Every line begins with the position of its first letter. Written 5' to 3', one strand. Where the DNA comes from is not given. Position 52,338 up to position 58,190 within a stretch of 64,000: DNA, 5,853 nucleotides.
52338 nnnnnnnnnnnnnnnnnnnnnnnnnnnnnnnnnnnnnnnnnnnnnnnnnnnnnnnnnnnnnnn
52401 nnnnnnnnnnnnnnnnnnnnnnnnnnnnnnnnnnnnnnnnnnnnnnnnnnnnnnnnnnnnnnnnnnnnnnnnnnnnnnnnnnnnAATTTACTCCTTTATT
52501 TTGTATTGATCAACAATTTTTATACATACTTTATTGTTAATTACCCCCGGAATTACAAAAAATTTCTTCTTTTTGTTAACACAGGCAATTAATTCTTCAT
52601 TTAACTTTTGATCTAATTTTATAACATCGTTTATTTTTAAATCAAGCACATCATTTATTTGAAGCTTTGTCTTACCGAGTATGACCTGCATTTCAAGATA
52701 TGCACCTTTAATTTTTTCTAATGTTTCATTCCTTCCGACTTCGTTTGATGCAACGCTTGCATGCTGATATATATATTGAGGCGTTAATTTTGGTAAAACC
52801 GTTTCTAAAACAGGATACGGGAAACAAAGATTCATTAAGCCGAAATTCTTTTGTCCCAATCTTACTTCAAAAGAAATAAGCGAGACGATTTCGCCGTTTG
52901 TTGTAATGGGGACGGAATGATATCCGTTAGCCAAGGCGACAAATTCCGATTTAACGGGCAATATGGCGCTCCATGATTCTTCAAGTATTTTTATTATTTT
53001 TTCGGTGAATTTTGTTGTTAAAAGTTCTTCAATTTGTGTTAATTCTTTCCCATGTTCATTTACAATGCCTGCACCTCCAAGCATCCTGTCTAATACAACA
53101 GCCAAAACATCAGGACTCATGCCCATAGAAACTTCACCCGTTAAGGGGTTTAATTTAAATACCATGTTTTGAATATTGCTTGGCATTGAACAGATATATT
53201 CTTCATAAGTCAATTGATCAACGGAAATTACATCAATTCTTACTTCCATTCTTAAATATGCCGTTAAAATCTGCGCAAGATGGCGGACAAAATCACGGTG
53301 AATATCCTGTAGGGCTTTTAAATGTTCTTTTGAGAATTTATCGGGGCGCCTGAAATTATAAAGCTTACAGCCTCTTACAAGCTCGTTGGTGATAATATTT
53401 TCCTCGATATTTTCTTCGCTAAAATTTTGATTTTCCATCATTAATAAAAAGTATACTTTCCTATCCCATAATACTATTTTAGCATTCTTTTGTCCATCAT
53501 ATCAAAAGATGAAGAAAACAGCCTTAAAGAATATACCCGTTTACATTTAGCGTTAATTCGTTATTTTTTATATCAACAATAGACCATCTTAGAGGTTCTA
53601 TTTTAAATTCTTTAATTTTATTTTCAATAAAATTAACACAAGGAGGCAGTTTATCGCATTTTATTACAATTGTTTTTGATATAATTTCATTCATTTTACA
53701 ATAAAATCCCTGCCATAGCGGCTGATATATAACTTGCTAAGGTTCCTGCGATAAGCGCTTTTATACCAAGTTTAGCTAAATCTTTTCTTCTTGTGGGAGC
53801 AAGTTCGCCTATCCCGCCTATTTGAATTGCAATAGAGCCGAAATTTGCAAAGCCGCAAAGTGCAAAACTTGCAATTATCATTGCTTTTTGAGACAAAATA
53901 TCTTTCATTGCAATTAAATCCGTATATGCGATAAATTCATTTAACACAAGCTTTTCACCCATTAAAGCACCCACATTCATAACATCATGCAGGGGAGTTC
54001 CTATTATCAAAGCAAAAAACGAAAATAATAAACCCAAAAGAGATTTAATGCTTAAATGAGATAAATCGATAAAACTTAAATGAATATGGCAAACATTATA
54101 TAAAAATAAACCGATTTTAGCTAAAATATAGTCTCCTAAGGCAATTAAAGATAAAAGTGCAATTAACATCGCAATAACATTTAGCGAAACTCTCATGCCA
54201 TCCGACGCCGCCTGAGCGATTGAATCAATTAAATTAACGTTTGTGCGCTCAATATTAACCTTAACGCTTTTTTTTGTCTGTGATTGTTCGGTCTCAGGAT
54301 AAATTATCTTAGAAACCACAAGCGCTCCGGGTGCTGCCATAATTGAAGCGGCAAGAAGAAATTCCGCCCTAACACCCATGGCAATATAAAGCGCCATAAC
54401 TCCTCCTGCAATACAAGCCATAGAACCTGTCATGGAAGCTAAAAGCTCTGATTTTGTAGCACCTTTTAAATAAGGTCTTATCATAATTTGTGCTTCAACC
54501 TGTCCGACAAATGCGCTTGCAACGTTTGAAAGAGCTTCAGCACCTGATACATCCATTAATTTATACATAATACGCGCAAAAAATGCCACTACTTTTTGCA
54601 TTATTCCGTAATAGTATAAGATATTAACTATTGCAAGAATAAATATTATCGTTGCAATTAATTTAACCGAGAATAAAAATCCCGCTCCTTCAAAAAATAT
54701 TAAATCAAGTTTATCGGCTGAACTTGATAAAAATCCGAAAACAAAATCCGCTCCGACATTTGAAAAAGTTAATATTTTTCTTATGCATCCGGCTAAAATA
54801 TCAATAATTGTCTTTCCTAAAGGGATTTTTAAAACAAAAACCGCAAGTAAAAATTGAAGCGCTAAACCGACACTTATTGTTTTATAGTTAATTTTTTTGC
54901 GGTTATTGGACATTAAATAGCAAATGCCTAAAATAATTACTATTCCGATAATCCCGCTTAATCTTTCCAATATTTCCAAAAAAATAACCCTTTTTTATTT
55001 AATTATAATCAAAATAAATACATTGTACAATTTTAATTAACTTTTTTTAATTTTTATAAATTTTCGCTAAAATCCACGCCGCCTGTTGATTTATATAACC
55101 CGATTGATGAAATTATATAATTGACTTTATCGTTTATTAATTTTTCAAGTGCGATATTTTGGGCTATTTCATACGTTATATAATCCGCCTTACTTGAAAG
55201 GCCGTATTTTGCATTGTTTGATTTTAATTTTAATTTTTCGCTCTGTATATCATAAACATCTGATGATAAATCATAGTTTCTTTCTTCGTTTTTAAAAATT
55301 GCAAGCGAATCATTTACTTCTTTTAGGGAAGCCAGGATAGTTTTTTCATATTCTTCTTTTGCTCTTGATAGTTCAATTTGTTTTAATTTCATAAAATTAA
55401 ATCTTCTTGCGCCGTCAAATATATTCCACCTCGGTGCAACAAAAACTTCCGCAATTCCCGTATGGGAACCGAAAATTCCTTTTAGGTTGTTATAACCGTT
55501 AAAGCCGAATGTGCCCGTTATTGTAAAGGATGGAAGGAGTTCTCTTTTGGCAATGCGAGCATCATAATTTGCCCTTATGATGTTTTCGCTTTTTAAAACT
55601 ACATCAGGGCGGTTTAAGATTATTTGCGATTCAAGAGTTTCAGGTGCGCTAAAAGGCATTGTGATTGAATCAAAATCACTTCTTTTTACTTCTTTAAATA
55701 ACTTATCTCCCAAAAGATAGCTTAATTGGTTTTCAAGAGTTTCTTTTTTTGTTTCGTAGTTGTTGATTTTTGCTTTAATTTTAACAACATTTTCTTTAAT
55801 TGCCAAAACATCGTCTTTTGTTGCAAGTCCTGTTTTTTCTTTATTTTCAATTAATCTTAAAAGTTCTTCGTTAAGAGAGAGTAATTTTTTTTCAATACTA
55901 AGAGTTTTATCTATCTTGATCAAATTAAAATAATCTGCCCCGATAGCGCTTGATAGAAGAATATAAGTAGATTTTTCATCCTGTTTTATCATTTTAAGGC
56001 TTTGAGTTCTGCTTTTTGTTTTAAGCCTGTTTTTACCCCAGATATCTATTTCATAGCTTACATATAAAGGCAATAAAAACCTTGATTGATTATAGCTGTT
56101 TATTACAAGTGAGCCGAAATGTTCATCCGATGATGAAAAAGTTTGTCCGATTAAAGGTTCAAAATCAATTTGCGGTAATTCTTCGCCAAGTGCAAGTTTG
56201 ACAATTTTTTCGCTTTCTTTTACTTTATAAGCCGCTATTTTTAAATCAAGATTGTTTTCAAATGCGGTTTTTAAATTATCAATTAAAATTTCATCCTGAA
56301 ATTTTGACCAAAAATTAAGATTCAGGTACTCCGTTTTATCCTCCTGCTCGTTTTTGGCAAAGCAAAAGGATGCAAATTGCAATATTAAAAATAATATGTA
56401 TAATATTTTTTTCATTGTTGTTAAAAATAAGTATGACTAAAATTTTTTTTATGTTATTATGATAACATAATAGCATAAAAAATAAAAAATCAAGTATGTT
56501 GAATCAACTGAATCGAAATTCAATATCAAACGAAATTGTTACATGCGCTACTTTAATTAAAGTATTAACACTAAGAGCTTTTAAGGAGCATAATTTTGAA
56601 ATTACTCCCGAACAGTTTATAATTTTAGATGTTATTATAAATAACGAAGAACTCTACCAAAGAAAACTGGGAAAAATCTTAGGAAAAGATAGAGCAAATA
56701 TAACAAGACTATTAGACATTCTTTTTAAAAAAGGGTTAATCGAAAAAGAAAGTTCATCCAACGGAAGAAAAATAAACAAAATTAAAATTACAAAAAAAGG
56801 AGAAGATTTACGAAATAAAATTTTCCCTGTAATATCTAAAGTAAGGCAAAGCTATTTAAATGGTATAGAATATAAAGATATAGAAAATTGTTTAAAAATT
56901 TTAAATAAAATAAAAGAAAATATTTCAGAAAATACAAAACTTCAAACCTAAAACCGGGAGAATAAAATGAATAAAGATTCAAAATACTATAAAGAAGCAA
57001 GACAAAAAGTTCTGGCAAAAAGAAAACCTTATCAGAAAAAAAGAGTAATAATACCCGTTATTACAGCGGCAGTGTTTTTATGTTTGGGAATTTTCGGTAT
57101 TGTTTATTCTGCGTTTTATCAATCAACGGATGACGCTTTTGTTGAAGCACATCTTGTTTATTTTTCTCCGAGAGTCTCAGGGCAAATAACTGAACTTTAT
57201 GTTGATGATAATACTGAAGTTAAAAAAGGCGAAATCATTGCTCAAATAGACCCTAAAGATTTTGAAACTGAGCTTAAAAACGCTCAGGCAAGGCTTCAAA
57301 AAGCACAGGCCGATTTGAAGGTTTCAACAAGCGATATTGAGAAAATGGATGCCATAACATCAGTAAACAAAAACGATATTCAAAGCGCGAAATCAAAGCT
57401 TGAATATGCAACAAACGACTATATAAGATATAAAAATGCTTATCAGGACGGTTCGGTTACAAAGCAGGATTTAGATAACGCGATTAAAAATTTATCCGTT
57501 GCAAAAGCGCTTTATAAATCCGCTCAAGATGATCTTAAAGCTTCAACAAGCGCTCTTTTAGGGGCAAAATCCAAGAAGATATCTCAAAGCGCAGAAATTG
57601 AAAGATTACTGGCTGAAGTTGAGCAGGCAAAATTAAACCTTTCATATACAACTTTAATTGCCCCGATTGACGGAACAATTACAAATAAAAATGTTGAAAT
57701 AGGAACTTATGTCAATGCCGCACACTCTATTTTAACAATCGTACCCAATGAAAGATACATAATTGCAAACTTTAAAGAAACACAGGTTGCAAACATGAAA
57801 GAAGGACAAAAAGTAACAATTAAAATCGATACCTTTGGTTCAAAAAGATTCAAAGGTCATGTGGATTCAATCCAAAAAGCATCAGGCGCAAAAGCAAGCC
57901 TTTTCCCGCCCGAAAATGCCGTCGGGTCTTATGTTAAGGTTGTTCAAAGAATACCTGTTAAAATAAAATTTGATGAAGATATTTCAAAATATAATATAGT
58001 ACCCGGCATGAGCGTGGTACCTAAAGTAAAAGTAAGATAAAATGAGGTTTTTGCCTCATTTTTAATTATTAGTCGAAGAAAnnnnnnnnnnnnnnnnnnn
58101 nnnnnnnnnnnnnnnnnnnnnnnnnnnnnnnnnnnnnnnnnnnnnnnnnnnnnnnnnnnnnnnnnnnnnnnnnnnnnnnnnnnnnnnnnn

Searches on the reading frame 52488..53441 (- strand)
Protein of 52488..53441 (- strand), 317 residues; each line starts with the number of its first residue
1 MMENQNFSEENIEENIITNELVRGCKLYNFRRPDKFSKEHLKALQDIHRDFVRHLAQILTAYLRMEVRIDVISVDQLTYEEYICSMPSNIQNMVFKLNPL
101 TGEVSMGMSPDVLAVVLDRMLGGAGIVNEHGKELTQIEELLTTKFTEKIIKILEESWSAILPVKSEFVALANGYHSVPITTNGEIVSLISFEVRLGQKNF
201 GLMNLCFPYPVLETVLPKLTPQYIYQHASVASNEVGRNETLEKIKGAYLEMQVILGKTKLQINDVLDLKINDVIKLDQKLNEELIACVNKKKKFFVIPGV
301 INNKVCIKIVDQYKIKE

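Call 76: search_protein_families(library=pfam, proteins=[window:52488-53441:-], max_evalue=0.0001)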
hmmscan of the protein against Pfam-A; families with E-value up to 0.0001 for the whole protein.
window:52488-53441:- (317 aa): 2 families
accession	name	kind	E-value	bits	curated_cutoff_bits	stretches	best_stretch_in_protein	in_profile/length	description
PF02154.20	FliM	-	1.7e-42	146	27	1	28-219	1-192/192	Flagellar motor switch protein FliM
PF01052.25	FliMN_C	-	4.5e-17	62.2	23.8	1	243-311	2-70/73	Type III flagellar switch regulator (C-ring) FliN C-term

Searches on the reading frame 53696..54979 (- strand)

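Call 76: search_protein_families(library=pfam, proteins=[window:53696-54979:-], max_evalue=0.0001)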
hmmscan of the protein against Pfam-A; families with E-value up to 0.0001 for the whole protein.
window:53696-54979:- (427 aa): 3 families
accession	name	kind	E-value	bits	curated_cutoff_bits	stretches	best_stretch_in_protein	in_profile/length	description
PF07662.18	Nucleos_tra2_C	-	2.5e-68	230.4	32.3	1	208-424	2-213/213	Na+ dependent nucleoside transporter C-terminus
PF01773.25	Nucleos_tra2_N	-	1.2e-24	87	27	1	11-83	1-73/74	Na+ dependent nucleoside transporter N-terminus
PF07670.19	Gate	-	6.9e-12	46.2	29.6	1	105-202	2-101/104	Nucleoside recognition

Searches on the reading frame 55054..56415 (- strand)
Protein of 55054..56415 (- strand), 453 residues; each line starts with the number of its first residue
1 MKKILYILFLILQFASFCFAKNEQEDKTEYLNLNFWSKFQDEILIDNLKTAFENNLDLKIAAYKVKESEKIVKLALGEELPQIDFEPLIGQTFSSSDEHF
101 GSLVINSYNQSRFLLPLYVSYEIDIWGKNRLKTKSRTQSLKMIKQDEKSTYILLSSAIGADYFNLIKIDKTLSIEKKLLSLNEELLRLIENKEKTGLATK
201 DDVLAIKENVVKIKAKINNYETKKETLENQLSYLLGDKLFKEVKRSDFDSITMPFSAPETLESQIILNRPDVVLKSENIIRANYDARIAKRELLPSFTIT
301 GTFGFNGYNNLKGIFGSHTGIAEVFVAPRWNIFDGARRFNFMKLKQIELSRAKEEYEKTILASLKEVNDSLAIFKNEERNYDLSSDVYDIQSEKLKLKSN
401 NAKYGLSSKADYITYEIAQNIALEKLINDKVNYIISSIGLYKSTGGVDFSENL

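Call 76: search_protein_families(library=pfam, proteins=[window:55054-56415:-], max_evalue=0.0001)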
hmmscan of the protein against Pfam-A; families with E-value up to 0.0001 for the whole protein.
window:55054-56415:- (453 aa): 1 family
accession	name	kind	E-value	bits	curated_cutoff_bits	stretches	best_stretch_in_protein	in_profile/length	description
PF02321.23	OEP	-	3.7e-41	141.4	22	2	259-445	2-187/187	Outer membrane efflux protein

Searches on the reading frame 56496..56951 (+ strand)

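Call 76: search_protein_families(library=pfam, proteins=[window:56496-56951:+], max_evalue=0.0001)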
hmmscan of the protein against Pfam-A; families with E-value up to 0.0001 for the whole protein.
window:56496-56951:+ (151 aa): 3 families
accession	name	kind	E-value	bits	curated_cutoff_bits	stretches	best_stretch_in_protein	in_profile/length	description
PF01047.28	MarR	-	1.3e-10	41.5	24.6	1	36-91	1-56/59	MarR family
PF12802.13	MarR_2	-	1.9e-09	38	27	1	36-92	3-60/61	MarR family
PF22381.2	Staph_reg_Sar_Rot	-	3.6e-05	24.2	27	1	31-108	7-84/85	Transcriptional regulator SarA/Rot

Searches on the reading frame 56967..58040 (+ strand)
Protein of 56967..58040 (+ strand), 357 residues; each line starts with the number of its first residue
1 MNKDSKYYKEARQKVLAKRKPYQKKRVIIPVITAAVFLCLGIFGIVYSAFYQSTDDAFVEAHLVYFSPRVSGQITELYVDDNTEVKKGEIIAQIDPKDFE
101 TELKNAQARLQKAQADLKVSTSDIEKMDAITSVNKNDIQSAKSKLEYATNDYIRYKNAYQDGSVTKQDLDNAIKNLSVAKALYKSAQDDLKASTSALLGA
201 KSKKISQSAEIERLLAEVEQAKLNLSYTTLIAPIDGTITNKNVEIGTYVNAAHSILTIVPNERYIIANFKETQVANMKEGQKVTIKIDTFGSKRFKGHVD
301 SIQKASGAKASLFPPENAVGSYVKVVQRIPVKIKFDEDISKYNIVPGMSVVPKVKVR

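Call 76: search_protein_families(library=pfam, proteins=[window:56967-58040:+], max_evalue=0.0001)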
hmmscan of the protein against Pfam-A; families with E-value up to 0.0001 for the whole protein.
window:56967-58040:+ (357 aa): 4 families
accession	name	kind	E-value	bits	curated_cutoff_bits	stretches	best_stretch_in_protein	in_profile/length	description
PF16576.10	HlyD_D23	-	7.5e-20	71.6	30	1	60-304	16-186/214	Barrel-sandwich domain of CusB or HlyD membrane-fusion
PF13437.12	HlyD_3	-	9.6e-16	58.9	22.2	1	229-314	1-88/106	HlyD family secretion protein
PF13533.13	Biotin_lipoyl_2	-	1e-09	38.4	29.8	1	67-95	4-32/32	Biotin-lipoyl like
PF00529.27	CusB_dom_1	-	5e-09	36.7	26.5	1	69-353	12-86/89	Cation efflux system protein CusB domain 1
